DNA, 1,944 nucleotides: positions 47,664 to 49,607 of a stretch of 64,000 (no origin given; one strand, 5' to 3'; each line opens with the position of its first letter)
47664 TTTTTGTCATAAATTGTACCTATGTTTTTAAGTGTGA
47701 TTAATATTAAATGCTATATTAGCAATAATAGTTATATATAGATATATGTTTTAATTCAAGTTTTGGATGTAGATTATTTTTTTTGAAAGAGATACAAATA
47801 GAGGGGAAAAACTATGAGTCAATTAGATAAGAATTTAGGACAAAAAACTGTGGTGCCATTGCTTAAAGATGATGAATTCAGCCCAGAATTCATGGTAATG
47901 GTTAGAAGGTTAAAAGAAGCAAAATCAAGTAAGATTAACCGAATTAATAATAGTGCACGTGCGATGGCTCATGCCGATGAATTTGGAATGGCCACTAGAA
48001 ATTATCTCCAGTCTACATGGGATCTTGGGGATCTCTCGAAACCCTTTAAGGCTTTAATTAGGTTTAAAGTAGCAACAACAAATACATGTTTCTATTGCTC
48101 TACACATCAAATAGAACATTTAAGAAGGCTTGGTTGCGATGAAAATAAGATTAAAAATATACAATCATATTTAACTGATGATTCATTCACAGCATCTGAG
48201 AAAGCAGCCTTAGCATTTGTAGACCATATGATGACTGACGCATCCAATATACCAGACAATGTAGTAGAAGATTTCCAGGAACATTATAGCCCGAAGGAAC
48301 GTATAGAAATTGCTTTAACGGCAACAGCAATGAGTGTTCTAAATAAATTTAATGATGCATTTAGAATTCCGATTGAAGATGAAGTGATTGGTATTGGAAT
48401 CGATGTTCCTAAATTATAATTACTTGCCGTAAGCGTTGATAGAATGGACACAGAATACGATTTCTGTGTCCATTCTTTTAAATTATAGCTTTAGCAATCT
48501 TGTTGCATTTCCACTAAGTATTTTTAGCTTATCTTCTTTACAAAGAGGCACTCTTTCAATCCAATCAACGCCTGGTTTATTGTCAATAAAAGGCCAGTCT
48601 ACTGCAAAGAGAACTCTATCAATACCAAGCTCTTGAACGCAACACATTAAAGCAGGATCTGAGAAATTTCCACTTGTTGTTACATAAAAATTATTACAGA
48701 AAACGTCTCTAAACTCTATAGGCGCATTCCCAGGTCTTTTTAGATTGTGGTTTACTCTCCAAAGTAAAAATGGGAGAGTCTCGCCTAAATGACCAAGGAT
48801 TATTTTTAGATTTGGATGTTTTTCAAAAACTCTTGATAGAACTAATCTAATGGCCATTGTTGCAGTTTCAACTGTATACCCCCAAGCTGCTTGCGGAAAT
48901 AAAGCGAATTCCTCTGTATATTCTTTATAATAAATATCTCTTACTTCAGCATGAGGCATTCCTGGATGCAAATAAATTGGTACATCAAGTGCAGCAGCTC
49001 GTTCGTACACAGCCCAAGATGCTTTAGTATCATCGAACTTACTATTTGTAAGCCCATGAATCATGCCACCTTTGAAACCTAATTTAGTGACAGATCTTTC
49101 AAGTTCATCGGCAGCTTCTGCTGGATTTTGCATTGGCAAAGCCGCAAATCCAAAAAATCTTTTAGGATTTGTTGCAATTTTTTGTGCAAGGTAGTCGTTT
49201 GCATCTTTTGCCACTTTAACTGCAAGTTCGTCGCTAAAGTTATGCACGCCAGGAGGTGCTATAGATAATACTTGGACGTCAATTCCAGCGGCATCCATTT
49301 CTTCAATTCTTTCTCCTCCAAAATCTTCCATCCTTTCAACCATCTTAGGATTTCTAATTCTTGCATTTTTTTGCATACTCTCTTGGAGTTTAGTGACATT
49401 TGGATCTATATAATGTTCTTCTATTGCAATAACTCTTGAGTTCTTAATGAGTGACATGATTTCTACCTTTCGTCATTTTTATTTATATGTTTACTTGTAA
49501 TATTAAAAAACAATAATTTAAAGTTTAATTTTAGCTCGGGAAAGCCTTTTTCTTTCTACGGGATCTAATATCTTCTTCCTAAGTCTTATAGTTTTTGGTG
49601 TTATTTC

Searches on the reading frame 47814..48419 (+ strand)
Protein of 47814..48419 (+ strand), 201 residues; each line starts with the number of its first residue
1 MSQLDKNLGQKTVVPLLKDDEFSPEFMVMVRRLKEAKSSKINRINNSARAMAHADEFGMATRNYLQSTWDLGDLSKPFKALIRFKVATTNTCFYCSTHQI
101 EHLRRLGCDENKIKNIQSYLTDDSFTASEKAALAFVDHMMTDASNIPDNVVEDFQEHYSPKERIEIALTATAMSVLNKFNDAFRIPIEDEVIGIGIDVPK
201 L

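Call 4: search_protein_families(library=pfam, proteins=[window:47814-48419:+], max_evalue=0.01)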
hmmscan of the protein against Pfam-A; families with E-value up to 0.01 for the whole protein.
window:47814-48419:+ (201 aa): 1 family
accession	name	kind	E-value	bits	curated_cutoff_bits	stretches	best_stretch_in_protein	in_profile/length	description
PF02627.25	CMD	-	4e-08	33.6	23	1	60-137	6-83/84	Carboxymuconolactone decarboxylase family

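Call 5: search_protein_families(library=ncbifam, proteins=[window:47814-48419:+], max_evalue=0.01)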
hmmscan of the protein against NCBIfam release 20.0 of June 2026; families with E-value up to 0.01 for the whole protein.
window:47814-48419:+ (201 aa): 3 families
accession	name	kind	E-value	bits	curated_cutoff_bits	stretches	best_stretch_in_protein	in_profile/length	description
NF053654.1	GroundWater_YciW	equivalog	1e-13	51.5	310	1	74-187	60-173/179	YciW-related (seleno)protein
NF041238.1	AhpD_rel_CFYUT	equivalog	1.2e-06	28.1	175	1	73-191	217-339/357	alkylhydroperoxidase-related (seleno)protein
TIGR01926.1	peroxid_rel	subfamily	4.2e-05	23.4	81.8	1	39-157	24-144/178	peroxidase-related enzyme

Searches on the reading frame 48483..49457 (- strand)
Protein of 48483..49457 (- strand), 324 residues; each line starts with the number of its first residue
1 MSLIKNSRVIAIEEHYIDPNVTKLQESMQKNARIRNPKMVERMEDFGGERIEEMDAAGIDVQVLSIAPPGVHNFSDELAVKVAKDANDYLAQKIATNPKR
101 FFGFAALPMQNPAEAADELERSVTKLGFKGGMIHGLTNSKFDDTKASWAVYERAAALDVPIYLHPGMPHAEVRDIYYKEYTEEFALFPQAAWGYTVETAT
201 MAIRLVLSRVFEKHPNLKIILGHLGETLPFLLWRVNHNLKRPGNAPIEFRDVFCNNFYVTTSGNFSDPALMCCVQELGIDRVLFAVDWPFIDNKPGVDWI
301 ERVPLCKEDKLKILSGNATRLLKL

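Call 4: search_protein_families(library=pfam, proteins=[window:48483-49457:-], max_evalue=0.01)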
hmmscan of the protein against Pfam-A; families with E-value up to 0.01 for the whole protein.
window:48483-49457:- (324 aa): 1 family
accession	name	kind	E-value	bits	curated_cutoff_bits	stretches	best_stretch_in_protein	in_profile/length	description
PF04909.20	Amidohydro_2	-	1.3e-42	147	26.4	1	17-324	8-289/289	Amidohydrolase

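Call 5: search_protein_families(library=ncbifam, proteins=[window:48483-49457:-], max_evalue=0.01)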
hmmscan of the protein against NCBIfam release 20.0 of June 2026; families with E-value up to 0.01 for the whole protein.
window:48483-49457:- (324 aa): 0 families

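Call 44: search_solved_structures(query=window:48483-49457:-, max_evalue=0.00001, show_alignments=1)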
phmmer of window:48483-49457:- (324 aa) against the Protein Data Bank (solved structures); distinct sequences matched with E-value up to 0.00001: 38.
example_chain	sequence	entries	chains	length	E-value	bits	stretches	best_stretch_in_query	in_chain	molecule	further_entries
3s4t_A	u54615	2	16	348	1.1e-63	218.4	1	10-324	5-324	Amidohydrolase 2 | Gamma-resorcylate decarboxylase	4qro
2dvt_A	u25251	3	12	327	3.1e-61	210.4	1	10-324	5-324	Thermophilic reversible gamma-resorcylate decarboxylase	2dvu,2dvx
4icm_A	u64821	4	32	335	3e-60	207.1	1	36-323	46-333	5-carboxyvanillate decarboxylase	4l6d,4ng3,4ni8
7wmb_A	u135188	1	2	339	1.8e-55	191.4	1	40-324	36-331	Amidohydrolase 2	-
7wjr_A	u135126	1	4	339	1.9e-55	191.3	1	40-324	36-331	2,3-dihydroxybenzoate decarboxylase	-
7wkm_A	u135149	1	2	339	1.9e-55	191.3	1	40-324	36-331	Amidohydrolase 2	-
7a19_A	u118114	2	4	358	2.3e-55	191.1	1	40-324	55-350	Amidohydrolase 2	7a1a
7wkl_A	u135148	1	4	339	5.1e-55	190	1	40-324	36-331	Amidohydrolase 2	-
6m53_A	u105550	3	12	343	1.8e-52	181.6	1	38-324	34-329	2,3-dihydroxybenzoate decarboxylase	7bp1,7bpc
3nur_A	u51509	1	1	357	6.1e-52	179.8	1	47-323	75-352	Amidohydrolase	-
4inf_A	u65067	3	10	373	2e-39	138.7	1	34-324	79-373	METAL-DEPENDENT HYDROLASE | 5-Carboxyvanillate Decarboxylase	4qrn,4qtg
4qs5_A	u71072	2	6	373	9.8e-39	136.4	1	34-324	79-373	Ligw2 Decarboxylase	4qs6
6jqw_A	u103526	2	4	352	8.4e-38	133.4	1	40-301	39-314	Salicylate decarboxylase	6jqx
8h41_A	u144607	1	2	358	8.9e-38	133.3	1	40-301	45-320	Salicylate decarboxylase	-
4igm_A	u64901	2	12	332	7.1e-24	87.6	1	49-322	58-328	2-amino-3-carboxymuconate-6-semialdehyde decarboxylase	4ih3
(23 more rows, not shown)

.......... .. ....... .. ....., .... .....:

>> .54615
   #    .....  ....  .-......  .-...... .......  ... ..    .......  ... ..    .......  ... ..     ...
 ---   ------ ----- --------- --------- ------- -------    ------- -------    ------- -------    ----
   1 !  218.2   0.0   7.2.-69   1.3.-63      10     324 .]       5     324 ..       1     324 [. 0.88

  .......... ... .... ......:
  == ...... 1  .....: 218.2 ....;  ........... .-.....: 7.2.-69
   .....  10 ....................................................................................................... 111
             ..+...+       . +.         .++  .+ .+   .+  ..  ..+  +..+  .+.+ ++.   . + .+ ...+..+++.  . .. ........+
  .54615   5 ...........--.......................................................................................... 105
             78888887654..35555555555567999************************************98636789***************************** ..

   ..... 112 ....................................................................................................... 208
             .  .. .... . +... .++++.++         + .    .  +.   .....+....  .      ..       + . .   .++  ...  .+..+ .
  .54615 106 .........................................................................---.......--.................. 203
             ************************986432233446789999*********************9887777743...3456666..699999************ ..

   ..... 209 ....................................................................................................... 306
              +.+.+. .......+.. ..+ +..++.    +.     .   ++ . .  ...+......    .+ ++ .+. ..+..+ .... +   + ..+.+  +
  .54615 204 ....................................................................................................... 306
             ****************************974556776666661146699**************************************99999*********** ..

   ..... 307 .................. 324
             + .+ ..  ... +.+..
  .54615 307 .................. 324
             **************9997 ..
